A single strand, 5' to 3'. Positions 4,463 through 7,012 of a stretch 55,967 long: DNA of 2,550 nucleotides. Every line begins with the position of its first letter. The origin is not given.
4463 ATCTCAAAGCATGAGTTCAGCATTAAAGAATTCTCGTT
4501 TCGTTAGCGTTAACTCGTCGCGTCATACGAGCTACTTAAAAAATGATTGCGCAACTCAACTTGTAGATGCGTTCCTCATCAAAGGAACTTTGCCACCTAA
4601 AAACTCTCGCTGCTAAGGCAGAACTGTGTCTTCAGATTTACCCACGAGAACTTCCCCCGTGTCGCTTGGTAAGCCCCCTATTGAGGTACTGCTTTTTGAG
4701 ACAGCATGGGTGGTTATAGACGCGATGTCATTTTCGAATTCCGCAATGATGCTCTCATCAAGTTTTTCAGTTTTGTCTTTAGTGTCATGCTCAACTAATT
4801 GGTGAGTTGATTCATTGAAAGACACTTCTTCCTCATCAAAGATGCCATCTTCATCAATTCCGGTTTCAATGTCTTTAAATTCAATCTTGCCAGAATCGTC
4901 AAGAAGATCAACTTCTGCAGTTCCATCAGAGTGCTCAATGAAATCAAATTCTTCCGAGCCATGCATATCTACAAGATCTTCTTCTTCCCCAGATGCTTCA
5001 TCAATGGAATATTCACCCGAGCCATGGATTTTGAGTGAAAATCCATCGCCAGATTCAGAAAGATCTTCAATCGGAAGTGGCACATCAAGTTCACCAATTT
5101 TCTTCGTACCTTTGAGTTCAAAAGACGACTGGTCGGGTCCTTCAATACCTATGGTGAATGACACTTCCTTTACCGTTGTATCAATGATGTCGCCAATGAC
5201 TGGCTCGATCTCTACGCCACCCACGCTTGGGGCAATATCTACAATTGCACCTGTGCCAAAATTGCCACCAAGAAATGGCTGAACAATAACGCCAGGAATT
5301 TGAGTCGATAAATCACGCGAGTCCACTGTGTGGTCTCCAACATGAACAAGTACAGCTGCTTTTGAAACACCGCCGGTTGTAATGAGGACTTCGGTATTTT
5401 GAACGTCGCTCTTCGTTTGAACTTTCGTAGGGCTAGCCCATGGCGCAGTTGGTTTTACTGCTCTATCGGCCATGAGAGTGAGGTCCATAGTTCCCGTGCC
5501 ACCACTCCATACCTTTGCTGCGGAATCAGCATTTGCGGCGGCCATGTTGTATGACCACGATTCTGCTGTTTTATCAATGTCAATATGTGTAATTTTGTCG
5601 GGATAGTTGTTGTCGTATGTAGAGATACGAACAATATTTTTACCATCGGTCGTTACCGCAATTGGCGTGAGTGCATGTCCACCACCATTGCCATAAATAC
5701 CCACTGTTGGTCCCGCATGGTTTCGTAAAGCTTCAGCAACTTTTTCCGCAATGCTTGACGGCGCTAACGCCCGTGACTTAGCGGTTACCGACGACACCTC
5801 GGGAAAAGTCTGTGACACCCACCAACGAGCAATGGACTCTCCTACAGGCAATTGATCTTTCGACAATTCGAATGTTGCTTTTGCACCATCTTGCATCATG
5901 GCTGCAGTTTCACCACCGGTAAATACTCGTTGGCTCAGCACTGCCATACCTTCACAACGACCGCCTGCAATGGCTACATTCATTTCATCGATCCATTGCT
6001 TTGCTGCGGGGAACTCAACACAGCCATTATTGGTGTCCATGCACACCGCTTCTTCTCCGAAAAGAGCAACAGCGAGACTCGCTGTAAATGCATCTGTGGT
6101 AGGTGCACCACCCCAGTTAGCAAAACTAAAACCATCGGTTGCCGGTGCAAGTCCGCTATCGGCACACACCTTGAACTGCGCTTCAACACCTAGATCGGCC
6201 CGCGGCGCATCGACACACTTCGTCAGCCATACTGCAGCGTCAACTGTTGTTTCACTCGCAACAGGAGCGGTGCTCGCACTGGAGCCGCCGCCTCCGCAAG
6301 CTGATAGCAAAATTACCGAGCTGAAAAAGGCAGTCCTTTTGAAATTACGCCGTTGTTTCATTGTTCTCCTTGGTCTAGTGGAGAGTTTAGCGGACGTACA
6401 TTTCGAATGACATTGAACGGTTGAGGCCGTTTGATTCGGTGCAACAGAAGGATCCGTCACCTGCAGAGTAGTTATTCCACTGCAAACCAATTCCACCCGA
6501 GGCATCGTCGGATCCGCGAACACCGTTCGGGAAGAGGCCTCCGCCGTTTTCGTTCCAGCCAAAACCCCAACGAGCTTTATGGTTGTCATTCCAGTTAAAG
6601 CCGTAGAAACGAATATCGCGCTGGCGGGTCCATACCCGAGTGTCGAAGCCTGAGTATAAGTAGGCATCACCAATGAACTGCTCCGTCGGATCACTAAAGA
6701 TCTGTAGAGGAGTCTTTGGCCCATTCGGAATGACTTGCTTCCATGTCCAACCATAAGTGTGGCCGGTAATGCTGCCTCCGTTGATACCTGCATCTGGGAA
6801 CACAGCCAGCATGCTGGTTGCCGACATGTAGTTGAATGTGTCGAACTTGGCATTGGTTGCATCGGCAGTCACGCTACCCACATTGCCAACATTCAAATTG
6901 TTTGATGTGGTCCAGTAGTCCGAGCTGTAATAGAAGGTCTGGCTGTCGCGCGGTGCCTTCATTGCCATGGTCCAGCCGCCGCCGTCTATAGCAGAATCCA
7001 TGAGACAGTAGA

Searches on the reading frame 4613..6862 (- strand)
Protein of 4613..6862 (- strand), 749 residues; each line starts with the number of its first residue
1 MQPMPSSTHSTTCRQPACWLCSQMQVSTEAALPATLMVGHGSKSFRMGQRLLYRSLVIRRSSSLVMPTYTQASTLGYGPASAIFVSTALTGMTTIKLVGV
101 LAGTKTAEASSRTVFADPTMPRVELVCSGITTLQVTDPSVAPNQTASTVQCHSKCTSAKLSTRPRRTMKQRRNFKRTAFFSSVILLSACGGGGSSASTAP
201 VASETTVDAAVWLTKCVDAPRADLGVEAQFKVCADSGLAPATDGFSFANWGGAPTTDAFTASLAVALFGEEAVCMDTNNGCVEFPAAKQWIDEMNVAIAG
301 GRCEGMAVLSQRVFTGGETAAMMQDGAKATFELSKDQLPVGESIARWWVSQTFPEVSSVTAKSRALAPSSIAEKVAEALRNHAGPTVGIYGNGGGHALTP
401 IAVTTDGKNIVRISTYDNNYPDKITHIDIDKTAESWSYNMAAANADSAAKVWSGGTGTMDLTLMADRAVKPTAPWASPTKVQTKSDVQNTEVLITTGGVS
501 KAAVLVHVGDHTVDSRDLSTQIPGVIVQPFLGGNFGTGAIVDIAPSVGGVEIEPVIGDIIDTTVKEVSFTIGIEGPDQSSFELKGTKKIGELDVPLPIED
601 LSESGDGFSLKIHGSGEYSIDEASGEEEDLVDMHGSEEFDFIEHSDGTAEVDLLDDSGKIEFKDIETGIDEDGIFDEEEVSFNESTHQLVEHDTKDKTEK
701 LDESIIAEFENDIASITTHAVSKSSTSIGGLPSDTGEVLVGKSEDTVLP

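Call 8: search_protein_families(library=pfam, proteins=[window:4613-6862:-], max_evalue=0.01)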
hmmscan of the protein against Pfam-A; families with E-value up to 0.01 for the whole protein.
window:4613-6862:- (749 aa): 0 families

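Call 20: search_protein_families(library=ncbifam, proteins=[window:4613-6862:-], max_evalue=0.01)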
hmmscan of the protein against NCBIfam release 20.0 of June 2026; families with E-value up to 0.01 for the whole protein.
window:4613-6862:- (749 aa): 1 family
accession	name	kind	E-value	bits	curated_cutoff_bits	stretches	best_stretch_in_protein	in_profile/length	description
TIGR02113.1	coaC_strep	equivalog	0.0037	17.1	261.4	1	396-456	40-98/177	phosphopantothenoylcysteine decarboxylase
